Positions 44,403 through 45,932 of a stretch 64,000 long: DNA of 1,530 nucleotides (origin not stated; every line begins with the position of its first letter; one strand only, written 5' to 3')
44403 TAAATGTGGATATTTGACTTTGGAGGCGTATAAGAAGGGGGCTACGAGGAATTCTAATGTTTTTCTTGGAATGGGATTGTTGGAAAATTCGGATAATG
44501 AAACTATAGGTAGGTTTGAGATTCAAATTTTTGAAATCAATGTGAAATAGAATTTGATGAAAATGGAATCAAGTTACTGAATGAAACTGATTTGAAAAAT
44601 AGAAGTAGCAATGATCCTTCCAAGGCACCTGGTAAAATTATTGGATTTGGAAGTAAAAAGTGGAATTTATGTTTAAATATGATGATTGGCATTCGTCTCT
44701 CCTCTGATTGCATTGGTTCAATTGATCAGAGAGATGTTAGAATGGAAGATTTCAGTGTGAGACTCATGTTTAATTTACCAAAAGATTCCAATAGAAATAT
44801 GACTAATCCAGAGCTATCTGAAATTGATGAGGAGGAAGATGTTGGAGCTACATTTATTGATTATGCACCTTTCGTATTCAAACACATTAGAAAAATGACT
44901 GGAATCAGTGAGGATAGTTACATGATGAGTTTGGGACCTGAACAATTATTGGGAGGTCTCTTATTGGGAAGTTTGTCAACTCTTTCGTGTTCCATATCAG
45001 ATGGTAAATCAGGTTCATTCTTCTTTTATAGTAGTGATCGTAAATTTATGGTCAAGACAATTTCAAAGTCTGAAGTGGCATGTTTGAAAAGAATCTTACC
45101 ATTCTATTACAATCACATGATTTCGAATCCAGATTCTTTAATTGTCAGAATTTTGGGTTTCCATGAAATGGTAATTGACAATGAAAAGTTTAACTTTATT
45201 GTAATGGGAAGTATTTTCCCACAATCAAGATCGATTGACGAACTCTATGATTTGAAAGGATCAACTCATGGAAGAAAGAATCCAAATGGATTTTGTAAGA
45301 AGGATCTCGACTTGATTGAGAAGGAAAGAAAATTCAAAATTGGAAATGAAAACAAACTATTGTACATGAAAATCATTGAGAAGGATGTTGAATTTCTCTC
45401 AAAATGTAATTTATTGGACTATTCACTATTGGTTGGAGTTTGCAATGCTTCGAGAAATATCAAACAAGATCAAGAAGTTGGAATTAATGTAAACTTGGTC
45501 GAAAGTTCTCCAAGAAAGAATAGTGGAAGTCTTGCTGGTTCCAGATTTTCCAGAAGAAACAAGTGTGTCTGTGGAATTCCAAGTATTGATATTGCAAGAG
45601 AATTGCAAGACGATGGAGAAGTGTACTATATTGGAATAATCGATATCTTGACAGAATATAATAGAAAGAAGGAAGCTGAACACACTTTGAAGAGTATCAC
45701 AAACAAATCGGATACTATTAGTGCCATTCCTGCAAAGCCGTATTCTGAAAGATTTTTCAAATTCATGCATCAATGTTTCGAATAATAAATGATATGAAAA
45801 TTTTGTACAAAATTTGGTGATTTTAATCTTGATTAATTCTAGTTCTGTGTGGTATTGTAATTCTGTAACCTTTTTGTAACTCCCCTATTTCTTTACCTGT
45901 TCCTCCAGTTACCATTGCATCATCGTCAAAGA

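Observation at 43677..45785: Neuronal-calcium-sensor-like EF-hand domain spliced in frame onto a PIP5K catalytic domain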

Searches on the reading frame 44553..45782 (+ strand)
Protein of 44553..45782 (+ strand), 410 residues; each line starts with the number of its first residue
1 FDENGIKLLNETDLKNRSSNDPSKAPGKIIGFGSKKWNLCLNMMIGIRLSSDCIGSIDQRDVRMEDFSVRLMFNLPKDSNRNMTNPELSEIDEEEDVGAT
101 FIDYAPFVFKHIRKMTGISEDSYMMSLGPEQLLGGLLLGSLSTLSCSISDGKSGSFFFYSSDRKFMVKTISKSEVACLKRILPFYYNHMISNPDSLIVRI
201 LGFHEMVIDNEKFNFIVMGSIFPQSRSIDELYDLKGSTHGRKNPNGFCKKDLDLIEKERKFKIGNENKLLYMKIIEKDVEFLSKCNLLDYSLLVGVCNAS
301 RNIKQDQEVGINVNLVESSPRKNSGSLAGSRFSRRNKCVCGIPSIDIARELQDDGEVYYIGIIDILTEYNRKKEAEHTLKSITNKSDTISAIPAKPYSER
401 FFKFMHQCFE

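Call 23: search_solved_structures(query=window:44622-45782:+, max_evalue=0.001, show_alignments=2)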
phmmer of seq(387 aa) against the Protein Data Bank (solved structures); distinct sequences matched with E-value up to 0.001: 22.
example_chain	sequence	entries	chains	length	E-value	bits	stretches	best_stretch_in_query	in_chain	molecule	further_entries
3x05_A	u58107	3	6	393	5.4e-35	124.4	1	77-383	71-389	Phosphatidylinositol 5-phosphate 4-kinase type-2 beta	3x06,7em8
3x07_A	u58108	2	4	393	2.7e-34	122.2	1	77-383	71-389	Phosphatidylinositol 5-phosphate 4-kinase type-2 beta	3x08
7n80_A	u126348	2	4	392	2.9e-34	122.1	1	77-383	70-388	Phosphatidylinositol 5-phosphate 4-kinase type-2 beta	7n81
3wzz_A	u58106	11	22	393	3.2e-34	121.9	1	77-383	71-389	Phosphatidylinositol 5-phosphate 4-kinase type-2 beta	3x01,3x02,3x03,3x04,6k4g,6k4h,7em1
1bo1_A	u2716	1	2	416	4.1e-34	121.5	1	77-383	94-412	PROTEIN (PHOSPHATIDYLINOSITOL PHOSPHATE KINASE IIBETA)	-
7em6_A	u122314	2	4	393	4.2e-34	121.5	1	77-383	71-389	Phosphatidylinositol 5-phosphate 4-kinase type-2 beta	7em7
3x0b_A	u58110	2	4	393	1.5e-33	119.7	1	77-383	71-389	Phosphatidylinositol 5-phosphate 4-kinase type-2 beta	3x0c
6ux9_A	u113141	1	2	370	1.7e-33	119.5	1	77-382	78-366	Phosphatidylinositol 5-phosphate 4-kinase type-2 alpha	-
3x09_A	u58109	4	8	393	1.9e-33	119.4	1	77-383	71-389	Phosphatidylinositol 5-phosphate 4-kinase type-2 beta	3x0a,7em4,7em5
8c8c_A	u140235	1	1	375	1.3e-32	116.6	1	77-382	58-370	Phosphatidylinositol 5-phosphate 4-kinase type-2 alpha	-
11ad_A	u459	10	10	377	1.4e-32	116.5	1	77-382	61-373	Phosphatidylinositol 5-phosphate 4-kinase type-2 alpha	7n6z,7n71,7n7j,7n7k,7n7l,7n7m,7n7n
2ybx_A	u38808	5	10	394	1.7e-32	116.2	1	77-382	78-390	PHOSPHATIDYLINOSITOL-5-PHOSPHATE 4-KINASE TYPE-2 ALPHA | Phosphatidylinositol 5-phosphate 4-kinase type-2 alpha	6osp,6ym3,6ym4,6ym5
5e3s_A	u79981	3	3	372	7.8e-32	114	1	21-383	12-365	Phosphatidylinositol-4-phosphate 5-kinase, type I, alpha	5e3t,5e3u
4tz7_A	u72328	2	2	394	9.1e-32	113.8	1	21-383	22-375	Phosphatidylinositol-4-phosphate 5-kinase, type I, alpha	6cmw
9l5q_A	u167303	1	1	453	1.2e-31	113.4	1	77-382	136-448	Phosphatidylinositol 5-phosphate 4-kinase type-2 alpha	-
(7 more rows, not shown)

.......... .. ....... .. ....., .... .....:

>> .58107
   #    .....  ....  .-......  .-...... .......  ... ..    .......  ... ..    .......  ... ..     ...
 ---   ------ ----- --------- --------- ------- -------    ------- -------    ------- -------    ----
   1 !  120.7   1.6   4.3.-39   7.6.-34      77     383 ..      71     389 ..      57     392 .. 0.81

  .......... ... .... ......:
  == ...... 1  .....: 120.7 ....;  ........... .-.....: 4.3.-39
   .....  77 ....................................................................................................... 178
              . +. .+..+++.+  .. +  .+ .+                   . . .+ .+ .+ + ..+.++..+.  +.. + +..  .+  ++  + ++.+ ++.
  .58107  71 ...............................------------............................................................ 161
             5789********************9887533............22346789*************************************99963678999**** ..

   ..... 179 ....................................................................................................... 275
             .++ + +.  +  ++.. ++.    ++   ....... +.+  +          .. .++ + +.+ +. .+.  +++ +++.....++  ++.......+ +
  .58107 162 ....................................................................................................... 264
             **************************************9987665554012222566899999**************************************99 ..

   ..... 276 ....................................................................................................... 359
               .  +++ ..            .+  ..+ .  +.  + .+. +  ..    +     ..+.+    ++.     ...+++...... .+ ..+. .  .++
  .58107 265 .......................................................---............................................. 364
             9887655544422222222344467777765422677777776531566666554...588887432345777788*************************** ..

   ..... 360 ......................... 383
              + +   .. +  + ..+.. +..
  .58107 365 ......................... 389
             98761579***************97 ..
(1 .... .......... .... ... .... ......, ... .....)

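Call 28: find_homologous_proteins(query=window:44553-45782:+, max_evalue=1e-40)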
Query seq(410 aa) (410 aa): 236 proteins with E <= 1e-40 among 4770 candidates; the best 120 are listed.
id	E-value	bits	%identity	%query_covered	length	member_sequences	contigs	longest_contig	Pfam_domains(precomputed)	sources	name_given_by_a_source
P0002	4.5e-172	591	67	100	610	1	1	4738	PF13405.13,PF13499.13,PF13833.13,PF13202.13,PF23564.2,PF00036.39,PF01504.25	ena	-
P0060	2.1e-169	582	100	64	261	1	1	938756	PF01504.25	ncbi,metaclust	ncbi:predicted protein, partial [Naegleria gruberi]|metaclust:status=active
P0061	3.6e-78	281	42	97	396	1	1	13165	PF01504.25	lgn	-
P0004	4.4e-78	281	43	94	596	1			PF13405.13,PF13499.13,PF13833.13,PF13202.13,PF00036.39,PF01504.25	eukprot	eukprot:gene7784-12258_t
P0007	7.1e-76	274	40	99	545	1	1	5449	PF13405.13,PF13499.13,PF13833.13,PF00036.39,PF01504.25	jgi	jgi:Ca2+-binding EF-hand superfamily protein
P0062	1.3e-75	273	41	94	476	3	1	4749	PF13405.13,PF13499.13,PF01504.25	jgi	jgi:Ca2+-binding EF-hand superfamily protein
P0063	2.5e-68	249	38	96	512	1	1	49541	PF01504.25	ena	-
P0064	2.8e-68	249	41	93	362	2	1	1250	PF01504.25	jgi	jgi:1-phosphatidylinositol-4-phosphate 5-kinase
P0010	6.7e-67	244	39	100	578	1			PF01504.25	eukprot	eukprot:gene2181-2045_t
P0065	1.2e-65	240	43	83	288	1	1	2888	PF01504.25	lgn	-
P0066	1.5e-65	240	37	96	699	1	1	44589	PF01504.25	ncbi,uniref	ncbi:hypothetical protein AKO1_009576 [Acrasis kona]|uniref:PIPK domain-containing protein n=1 Tax=A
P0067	1.2e-62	230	37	93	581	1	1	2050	PF13405.13,PF13499.13,PF13833.13,PF00036.39,PF01504.25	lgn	-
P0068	1.5e-62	230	38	92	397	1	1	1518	PF01504.25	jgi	jgi:hypothetical protein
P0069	5.2e-61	225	35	95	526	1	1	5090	PF01504.25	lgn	-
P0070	5.4e-61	225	33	95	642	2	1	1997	PF13405.13,PF13499.13,PF13833.13,PF13202.13,PF00036.39,PF01504.25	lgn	-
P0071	9.6e-61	224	36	92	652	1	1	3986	PF13405.13,PF13499.13,PF13833.13,PF00036.39,PF01504.25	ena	-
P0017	1.4e-59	220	34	94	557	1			PF01504.25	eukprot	eukprot:TRINITY_DN5132_c0_g1_i1.p1 TRINITY_DN5132_c0_g1~~TRINITY_DN5132_c0_g1_i1.p1 ORF type:complet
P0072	4.4e-59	219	46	62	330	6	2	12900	PF13405.13,PF13499.13,PF00036.39,PF01504.25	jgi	jgi:1-phosphatidylinositol-4-phosphate 5-kinase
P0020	3.2e-58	216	37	95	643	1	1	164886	PF13499.13,PF01504.25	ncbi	ncbi:hypothetical protein pb186bvf_006544 [Paramecium bursaria]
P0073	5.7e-58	215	40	69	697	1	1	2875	PF01504.25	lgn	-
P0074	6.6e-58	215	36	89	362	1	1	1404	PF01504.25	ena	-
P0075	7.9e-58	215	39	70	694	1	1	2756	PF13405.13,PF13499.13,PF13833.13,PF13202.13,PF23564.2,PF00036.39,PF01504.25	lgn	-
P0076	5.3e-57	212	34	98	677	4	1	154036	PF00036.39,PF01504.25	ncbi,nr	ncbi:unnamed protein product [Effrenium voratum]|nr:unnamed protein product [Effrenium voratum]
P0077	5.5e-57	212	34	93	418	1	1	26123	PF01504.25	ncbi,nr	ncbi:hypothetical protein BC830DRAFT_1068448 [Chytriomyces sp. MP71]|nr:hypothetical protein BC830DR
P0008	7.3e-57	211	36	95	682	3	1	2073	PF13405.13,PF13499.13,PF13833.13,PF13202.13,PF00036.39,PF01504.25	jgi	-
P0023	1.2e-56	211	35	93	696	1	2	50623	PF13499.13,PF01504.25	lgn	-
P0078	1.9e-56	210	38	75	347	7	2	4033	PF01504.25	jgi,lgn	-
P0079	2.8e-56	209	37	92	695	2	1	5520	PF13405.13,PF13499.13,PF13833.13,PF00036.39,PF01504.25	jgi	jgi:1-phosphatidylinositol-4-phosphate 5-kinase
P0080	8.0e-56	208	33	95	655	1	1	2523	PF13499.13,PF00036.39,PF01504.25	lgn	-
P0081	2.5e-55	206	35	93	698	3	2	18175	PF13405.13,PF13499.13,PF00036.39,PF01504.25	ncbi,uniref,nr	ncbi:hypothetical protein SteCoe_34100 [Stentor coeruleus]|uniref:PIPK domain-containing protein n=1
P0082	5.7e-55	205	36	92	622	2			PF01504.25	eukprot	eukprot:TRINITY_DN3560_c0_g1_i4.p1 TRINITY_DN3560_c0_g1~~TRINITY_DN3560_c0_g1_i4.p1 ORF type:complet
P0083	1.0e-54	204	33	95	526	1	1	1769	PF13202.13,PF00036.39,PF01504.25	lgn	-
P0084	1.3e-54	204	35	97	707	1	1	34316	PF13405.13,PF13499.13,PF13202.13,PF00036.39,PF01504.25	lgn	-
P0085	2.9e-54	203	34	96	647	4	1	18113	PF13499.13,PF00036.39,PF01504.25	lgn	-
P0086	3.1e-54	203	34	89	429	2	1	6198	PF01504.25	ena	-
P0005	8.3e-54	201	45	55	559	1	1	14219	PF13405.13,PF13499.13,PF13833.13,PF13202.13,PF00036.39,PF01504.25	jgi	jgi:Ca2+-binding EF-hand superfamily protein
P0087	1.6e-53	200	35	75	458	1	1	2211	PF01504.25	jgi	-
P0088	1.9e-53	200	33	98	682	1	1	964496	PF13405.13,PF13499.13,PF13833.13,PF13202.13,PF00036.39,PF01504.25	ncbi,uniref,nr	ncbi:unnamed protein product [Paramecium octaurelia]|uniref:Phosphatidylinositol-4-phosphate 5-kinas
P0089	2.3e-53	200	36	90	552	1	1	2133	PF01504.25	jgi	jgi:1-phosphatidylinositol-4-phosphate 5-kinase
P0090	3.7e-53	199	34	91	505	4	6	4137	PF01504.25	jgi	-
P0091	4.4e-53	199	31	96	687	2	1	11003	PF01504.25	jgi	jgi:1-phosphatidylinositol-4-phosphate 5-kinase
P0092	9.4e-53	198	37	66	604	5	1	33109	PF01504.25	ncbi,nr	ncbi:Phosphatidylinositol-4-phosphate 5-kinase [Chytriomyces hyalinus]|nr:Phosphatidylinositol-4-pho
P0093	9.0e-52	195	32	92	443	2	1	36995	PF01504.25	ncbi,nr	ncbi:hypothetical protein BJ944DRAFT_157993 [Cunninghamella echinulata]|nr:hypothetical protein BJ94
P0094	9.6e-52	194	33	97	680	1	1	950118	PF13405.13,PF13499.13,PF13833.13,PF13202.13,PF00036.39,PF01504.25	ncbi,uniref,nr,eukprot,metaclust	ncbi:unnamed protein product (macronuclear) [Paramecium tetraurelia]|uniref:Phosphatidylinositol-4-p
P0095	9.8e-52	194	35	95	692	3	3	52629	PF13499.13,PF13833.13,PF00036.39,PF01504.25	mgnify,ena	mgnify:CR=1 FL=1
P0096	1.4e-51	194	36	93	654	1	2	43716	PF13405.13,PF13499.13,PF13202.13,PF00036.39,PF01504.25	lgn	-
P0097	1.5e-51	194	33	92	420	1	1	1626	PF01504.25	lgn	-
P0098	1.5e-51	194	40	69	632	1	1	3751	PF13405.13,PF13499.13,PF13833.13,PF00036.39,PF01504.25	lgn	-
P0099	2.1e-51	193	32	92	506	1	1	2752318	PF01504.25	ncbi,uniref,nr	ncbi:hypothetical protein BCR43DRAFT_438695 [Syncephalastrum racemosum]|uniref:1-phosphatidylinosito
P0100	2.3e-51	193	34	96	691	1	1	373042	PF01504.25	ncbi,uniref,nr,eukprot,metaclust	ncbi:phosphatidylinositol-4-phosphate 5-kinase, putative [Ichthyophthirius multifiliis]|uniref:Phosp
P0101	3.8e-51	192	33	94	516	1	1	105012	PF01504.25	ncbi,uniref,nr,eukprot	ncbi:SAICAR synthase-like protein [Basidiobolus meristosporus CBS 931.73]|uniref:1-phosphatidylinosi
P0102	3.9e-51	192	35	92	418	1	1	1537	PF01504.25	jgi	-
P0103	4.2e-51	192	34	94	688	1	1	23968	PF01504.25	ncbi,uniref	ncbi:Phosphatidylinositol-4-phosphate 5-kinase [Basidiobolus ranarum]|uniref:Phosphatidylinositol-4-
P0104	4.7e-51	192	35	73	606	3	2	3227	PF01504.25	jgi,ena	jgi:hypothetical protein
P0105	4.9e-51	192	41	68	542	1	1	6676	PF01504.25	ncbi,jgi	jgi:hypothetical protein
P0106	7.5e-51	192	32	94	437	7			PF01504.25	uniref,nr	uniref:Phosphatidylinositol 4-phosphate 5-kinase n=1 Tax=Eimeria maxima TaxID=5804 RepID=C8BX37_EIMM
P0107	7.8e-51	191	37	90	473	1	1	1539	PF01504.25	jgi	jgi:1-phosphatidylinositol-4-phosphate 5-kinase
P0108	8.0e-51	191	35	90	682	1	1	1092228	PF13405.13,PF13499.13,PF13833.13,PF24548.2,PF13202.13,PF00036.39,PF01504.25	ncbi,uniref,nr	ncbi:unnamed protein product [Paramecium pentaurelia]|uniref:Phosphatidylinositol-4-phosphate 5-kina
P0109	8.9e-51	191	34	93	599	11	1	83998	PF01504.25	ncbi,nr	ncbi:Phosphatidylinositol-4-phosphate 5-kinase [Chytriomyces hyalinus]|nr:Phosphatidylinositol-4-pho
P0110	9.7e-51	191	33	92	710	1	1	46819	PF01504.25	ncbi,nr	ncbi:Phosphatidylinositol-4-phosphate 5-kinase [Mortierella sp. AD094]|nr:Phosphatidylinositol-4-pho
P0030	1.4e-50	191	32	92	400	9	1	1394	PF01504.25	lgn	-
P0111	1.4e-50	191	31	92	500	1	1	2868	PF01504.25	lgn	-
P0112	1.4e-50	191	34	74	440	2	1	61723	PF01504.25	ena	-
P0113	2.2e-50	190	36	90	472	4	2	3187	PF01504.25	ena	-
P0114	3.1e-50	189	33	92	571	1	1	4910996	PF01504.25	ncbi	ncbi:unnamed protein product [Cunninghamella blakesleeana]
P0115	5.3e-50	189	34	95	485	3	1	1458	PF01504.25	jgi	-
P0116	5.5e-50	189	34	95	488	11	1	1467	PF01504.25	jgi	-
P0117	5.5e-50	189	33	99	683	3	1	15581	PF13405.13,PF13499.13,PF01504.25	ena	-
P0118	7.5e-50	188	35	66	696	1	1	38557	PF01504.25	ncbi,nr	ncbi:Phosphatidylinositol-4-phosphate 5-kinase [Irineochytrium annulatum]|nr:Phosphatidylinositol-4-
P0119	1.1e-49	188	35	96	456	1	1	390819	PF01504.25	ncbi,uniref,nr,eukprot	ncbi:SAICAR synthase-like protein [Anaeromyces robustus]|uniref:SAICAR synthase-like protein n=1 Tax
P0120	2.2e-49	187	35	95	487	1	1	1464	PF01504.25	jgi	-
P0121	2.8e-49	186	33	95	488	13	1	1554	PF01504.25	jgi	-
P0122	3.1e-49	186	32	92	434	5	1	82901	PF01504.25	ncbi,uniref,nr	ncbi:uncharacterized protein EV154DRAFT_431013 [Mucor mucedo]|uniref:uncharacterized protein n=1 Tax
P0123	3.2e-49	186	33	93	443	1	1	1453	PF01504.25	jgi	jgi:hypothetical protein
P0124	6.8e-49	185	31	99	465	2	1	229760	PF01504.25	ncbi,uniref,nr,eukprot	ncbi:SAICAR synthase-like protein [Basidiobolus meristosporus CBS 931.73]|uniref:1-phosphatidylinosi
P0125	7.7e-49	185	33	92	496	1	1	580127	PF01504.25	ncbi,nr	ncbi:hypothetical protein DFJ73DRAFT_621018 [Zopfochytrium polystomum]|nr:hypothetical protein DFJ73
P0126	8.4e-49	185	34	95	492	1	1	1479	PF01504.25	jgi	-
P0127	1.3e-48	184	34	95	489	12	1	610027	PF01504.25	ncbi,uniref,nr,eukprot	ncbi:hypothetical protein BCR36DRAFT_584805 [Piromyces finnis]|uniref:PIPK domain-containing protein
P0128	1.6e-48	184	32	95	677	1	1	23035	PF01504.25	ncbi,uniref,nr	ncbi:7046_t:CDS:10 [Ambispora gerdemannii]|uniref:1-phosphatidylinositol-4-phosphate 5-kinase n=1 Ta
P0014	1.7e-48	184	36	67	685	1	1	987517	PF13405.13,PF13499.13,PF13202.13,PF23564.2,PF00036.39,PF01504.25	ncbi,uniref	ncbi:hypothetical protein AB1Y20_017122 [Prymnesium parvum]|uniref:1-phosphatidylinositol-4-phosphat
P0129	2.7e-48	183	35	94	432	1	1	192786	PF01504.25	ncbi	ncbi:hypothetical protein Emed_003925 [Eimeria media]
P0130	3.0e-48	183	33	93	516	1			PF01504.25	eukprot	eukprot:PLAT6657.1.p1 GENE.PLAT6657.1~~PLAT6657.1.p1 ORF type:complete len:517 (-),score=208.91 PLAT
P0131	3.2e-48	183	33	93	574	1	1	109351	PF01504.25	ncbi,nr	ncbi:hypothetical protein BY458DRAFT_523061 [Sporodiniella umbellata]|nr:hypothetical protein BY458D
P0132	3.8e-48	183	32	92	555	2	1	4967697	PF01504.25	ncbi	ncbi:unnamed protein product [Rhizopus stolonifer]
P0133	4.3e-48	182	33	92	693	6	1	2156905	PF01504.25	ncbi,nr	ncbi:Phosphatidylinositol-4-phosphate 5-kinase [Pleurotus pulmonarius]|nr:Phosphatidylinositol-4-pho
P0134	4.5e-48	182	32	96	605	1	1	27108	PF01504.25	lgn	-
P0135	4.6e-48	182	34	95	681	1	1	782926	PF01504.25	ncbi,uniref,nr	ncbi:unnamed protein product [Paramecium sonneborni]|uniref:Phosphatidylinositol-4-phosphate 5-kinas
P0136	4.6e-48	182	34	92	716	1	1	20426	PF01504.25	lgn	-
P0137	6.7e-48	182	32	95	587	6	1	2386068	PF01504.25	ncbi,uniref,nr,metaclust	ncbi:hypothetical protein PLEOSDRAFT_1061901 [Pleurotus ostreatus PC15]|uniref:1-phosphatidylinosito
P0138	6.9e-48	182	32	93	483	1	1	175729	PF01504.25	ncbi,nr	ncbi:SAICAR synthase-like protein [Backusella circina FSU 941]|nr:SAICAR synthase-like protein [Back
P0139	7.3e-48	182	33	97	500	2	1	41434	PF01504.25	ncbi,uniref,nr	ncbi:SAICAR synthase-like protein [Obba rivulosa]|uniref:1-phosphatidylinositol-4-phosphate 5-kinase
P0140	7.7e-48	182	36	67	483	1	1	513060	PF01504.25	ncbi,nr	ncbi:hypothetical protein DFJ73DRAFT_789362 [Zopfochytrium polystomum]|nr:hypothetical protein DFJ73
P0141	8.5e-48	181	32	93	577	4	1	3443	PF01504.25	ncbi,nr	ncbi:hypothetical protein G6F56_006741 [Rhizopus delemar]|nr:hypothetical protein G6F56_006741 [Rhiz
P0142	8.5e-48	181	31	92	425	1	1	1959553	PF01504.25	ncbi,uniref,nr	ncbi:hypothetical protein BDF20DRAFT_823015 [Mycotypha africana]|uniref:uncharacterized protein n=1 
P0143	9.5e-48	181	32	93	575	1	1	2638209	PF01504.25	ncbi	ncbi:unnamed protein product [Rhizopus stolonifer]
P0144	1.0e-47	181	32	92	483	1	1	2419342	PF01504.25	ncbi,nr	ncbi:hypothetical protein BX666DRAFT_1849629 [Dichotomocladium elegans]|nr:hypothetical protein BX66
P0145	1.0e-47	181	32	93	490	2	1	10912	PF01504.25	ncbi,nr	ncbi:Phosphatidylinositol-4-phosphate 5-kinase [Irineochytrium annulatum]|nr:Phosphatidylinositol-4-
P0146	1.1e-47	181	35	74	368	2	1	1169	PF01504.25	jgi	jgi:1-phosphatidylinositol-4-phosphate 5-kinase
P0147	1.1e-47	181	32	92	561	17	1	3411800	PF01504.25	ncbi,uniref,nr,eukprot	ncbi:hypothetical protein RO3G_04374 [Rhizopus delemar RA 99-880]|uniref:1-phosphatidylinositol-4-ph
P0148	1.4e-47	181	33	90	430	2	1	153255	PF01504.25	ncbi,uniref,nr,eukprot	ncbi:SAICAR synthase-like protein [Basidiobolus meristosporus CBS 931.73]|uniref:1-phosphatidylinosi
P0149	2.0e-47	180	32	91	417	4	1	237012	PF01504.25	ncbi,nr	ncbi:SAICAR synthase-like protein [Paraphysoderma sedebokerense]|nr:SAICAR synthase-like protein [Pa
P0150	2.3e-47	180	33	93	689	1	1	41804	PF01504.25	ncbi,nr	ncbi:Phosphatidylinositol-4-phosphate 5-kinase [Phlyctochytrium planicorne]|nr:Phosphatidylinositol-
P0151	2.5e-47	180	33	93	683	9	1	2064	PF01504.25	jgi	jgi:1-phosphatidylinositol-4-phosphate 5-kinase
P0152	2.8e-47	180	31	97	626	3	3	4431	PF01504.25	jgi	jgi:1-phosphatidylinositol-4-phosphate 5-kinase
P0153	3.1e-47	180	31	92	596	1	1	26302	PF01504.25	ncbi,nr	ncbi:Phosphatidylinositol-4-phosphate 5-kinase [Nowakowskiella sp. JEL0407]|nr:Phosphatidylinositol-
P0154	3.7e-47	179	32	92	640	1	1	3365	PF01504.25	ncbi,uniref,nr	ncbi:hypothetical protein BC938DRAFT_475182 [Jimgerdemannia flammicorona]|uniref:1-phosphatidylinosi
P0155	4.2e-47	179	33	95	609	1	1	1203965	PF01504.25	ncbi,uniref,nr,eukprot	ncbi:SAICAR synthase-like protein [Piromyces finnis]|uniref:SAICAR synthase-like protein n=1 Tax=Pir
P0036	4.5e-47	179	33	92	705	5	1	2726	PF01504.25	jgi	-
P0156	4.5e-47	179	34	95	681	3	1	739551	PF01504.25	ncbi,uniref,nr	ncbi:unnamed protein product [Paramecium octaurelia]|uniref:Phosphatidylinositol-4-phosphate 5-kinas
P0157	4.9e-47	179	36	75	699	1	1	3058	PF01504.25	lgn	-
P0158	5.4e-47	179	34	79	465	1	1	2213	PF01504.25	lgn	-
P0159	7.7e-47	178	32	90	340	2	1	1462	PF01504.25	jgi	jgi:1-phosphatidylinositol-4-phosphate 5-kinase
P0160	1.1e-46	178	32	91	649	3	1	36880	PF01504.25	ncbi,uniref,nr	ncbi:7865_t:CDS:10 [Paraglomus occultum]|uniref:1-phosphatidylinositol-4-phosphate 5-kinase n=1 Tax=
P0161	1.2e-46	178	31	93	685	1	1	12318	PF01504.25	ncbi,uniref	ncbi:Phosphatidylinositol-4-phosphate 5-kinase [Basidiobolus ranarum]|uniref:Phosphatidylinositol-4-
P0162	1.2e-46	178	38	71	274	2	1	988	PF01504.25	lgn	-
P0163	1.7e-46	177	31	96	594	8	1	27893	PF01504.25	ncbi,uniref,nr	ncbi:18916_t:CDS:10 [Gigaspora margarita]|uniref:18916_t:CDS:1 n=1 Tax=Gigaspora margarita TaxID=487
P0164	1.7e-46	177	32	99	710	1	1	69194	PF01504.25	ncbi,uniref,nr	ncbi:phosphatidylinositol phosphate kinase-like protein [Phanerochaete sordida]|uniref:1-phosphatidy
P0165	1.8e-46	177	38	75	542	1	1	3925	PF01504.25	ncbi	-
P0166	2.1e-46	177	32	92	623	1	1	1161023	PF01504.25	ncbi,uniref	ncbi:Phosphatidylinositol-4-phosphate 5-kinase [Polyrhizophydium stewartii]|uniref:Phosphatidylinosi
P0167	2.6e-46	177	32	92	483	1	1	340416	PF01504.25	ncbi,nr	ncbi:hypothetical protein BY458DRAFT_432505 [Sporodiniella umbellata]|nr:hypothetical protein BY458D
